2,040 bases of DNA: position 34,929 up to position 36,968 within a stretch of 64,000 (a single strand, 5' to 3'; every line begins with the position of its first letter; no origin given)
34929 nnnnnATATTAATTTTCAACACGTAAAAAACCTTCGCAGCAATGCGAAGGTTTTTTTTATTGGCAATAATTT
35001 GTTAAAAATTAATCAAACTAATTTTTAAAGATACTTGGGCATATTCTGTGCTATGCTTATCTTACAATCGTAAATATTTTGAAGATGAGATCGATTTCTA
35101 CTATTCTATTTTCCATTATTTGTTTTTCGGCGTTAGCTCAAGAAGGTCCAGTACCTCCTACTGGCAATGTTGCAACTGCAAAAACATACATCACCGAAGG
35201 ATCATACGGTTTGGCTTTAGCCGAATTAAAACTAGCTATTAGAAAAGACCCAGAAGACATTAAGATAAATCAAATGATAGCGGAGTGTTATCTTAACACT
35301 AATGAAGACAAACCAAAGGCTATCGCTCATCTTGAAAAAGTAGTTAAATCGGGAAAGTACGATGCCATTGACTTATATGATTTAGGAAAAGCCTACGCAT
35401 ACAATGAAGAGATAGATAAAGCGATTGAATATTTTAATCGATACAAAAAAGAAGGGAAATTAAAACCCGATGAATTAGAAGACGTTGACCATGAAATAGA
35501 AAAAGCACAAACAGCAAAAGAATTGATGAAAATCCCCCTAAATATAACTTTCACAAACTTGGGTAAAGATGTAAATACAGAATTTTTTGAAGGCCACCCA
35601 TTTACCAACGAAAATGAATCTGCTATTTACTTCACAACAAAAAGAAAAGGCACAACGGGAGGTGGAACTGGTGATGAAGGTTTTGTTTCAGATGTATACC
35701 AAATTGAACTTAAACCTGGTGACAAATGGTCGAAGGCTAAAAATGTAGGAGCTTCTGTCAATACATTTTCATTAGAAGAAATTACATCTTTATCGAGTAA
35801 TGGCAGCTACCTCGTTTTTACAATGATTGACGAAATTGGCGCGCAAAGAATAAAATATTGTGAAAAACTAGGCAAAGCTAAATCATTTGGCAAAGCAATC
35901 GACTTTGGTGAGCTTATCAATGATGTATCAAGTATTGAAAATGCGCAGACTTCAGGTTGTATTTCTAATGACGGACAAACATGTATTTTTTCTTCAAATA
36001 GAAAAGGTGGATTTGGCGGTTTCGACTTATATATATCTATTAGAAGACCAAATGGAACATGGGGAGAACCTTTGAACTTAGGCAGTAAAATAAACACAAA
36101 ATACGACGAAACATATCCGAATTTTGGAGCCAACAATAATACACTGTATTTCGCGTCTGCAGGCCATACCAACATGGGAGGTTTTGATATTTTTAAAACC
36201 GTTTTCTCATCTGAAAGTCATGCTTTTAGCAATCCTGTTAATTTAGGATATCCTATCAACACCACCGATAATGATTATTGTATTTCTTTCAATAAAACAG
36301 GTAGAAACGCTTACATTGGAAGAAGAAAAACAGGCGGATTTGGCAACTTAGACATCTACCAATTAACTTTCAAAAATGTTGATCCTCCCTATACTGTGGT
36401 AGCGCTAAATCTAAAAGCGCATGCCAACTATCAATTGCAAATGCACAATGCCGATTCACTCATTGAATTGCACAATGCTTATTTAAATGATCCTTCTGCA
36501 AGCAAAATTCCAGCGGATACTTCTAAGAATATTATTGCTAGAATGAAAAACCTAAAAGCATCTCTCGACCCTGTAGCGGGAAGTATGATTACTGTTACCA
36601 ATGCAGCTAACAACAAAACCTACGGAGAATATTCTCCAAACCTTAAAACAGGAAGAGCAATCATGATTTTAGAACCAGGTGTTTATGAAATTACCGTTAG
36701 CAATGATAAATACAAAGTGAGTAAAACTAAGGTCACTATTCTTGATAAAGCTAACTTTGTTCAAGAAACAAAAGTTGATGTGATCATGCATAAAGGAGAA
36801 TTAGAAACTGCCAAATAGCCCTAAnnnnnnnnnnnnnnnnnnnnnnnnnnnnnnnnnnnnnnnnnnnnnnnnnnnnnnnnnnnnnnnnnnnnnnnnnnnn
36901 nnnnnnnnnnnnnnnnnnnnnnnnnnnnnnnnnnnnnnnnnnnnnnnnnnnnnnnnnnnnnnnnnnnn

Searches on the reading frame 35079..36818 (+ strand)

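Call 42: search_protein_families(library=pfam, proteins=[window:35079-36818:+], max_evalue=0.001)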
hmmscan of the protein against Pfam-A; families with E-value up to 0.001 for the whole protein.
window:35079-36818:+ (579 aa): 6 families
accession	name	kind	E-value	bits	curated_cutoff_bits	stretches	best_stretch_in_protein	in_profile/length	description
PF07676.18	PD40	-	6.6e-09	35.9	20.9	0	295-319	16-38/38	WD40-like Beta Propeller Repeat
PF14559.12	TPR_19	-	1.2e-05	26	25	1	38-89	2-52/68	Tetratricopeptide repeat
PF13428.12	TPR_14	-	1.2e-05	25.9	23.5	0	32-69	6-43/44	Tetratricopeptide repeat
PF13174.12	TPR_6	-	6.7e-05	23.7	26.3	0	99-124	3-28/33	Tetratricopeptide repeat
PF07719.23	TPR_2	-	7.6e-05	23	27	0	99-121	4-26/34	Tetratricopeptide repeat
PF13432.12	TPR_16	-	0.00042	21.1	32.7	0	75-125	10-60/65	Tetratricopeptide repeat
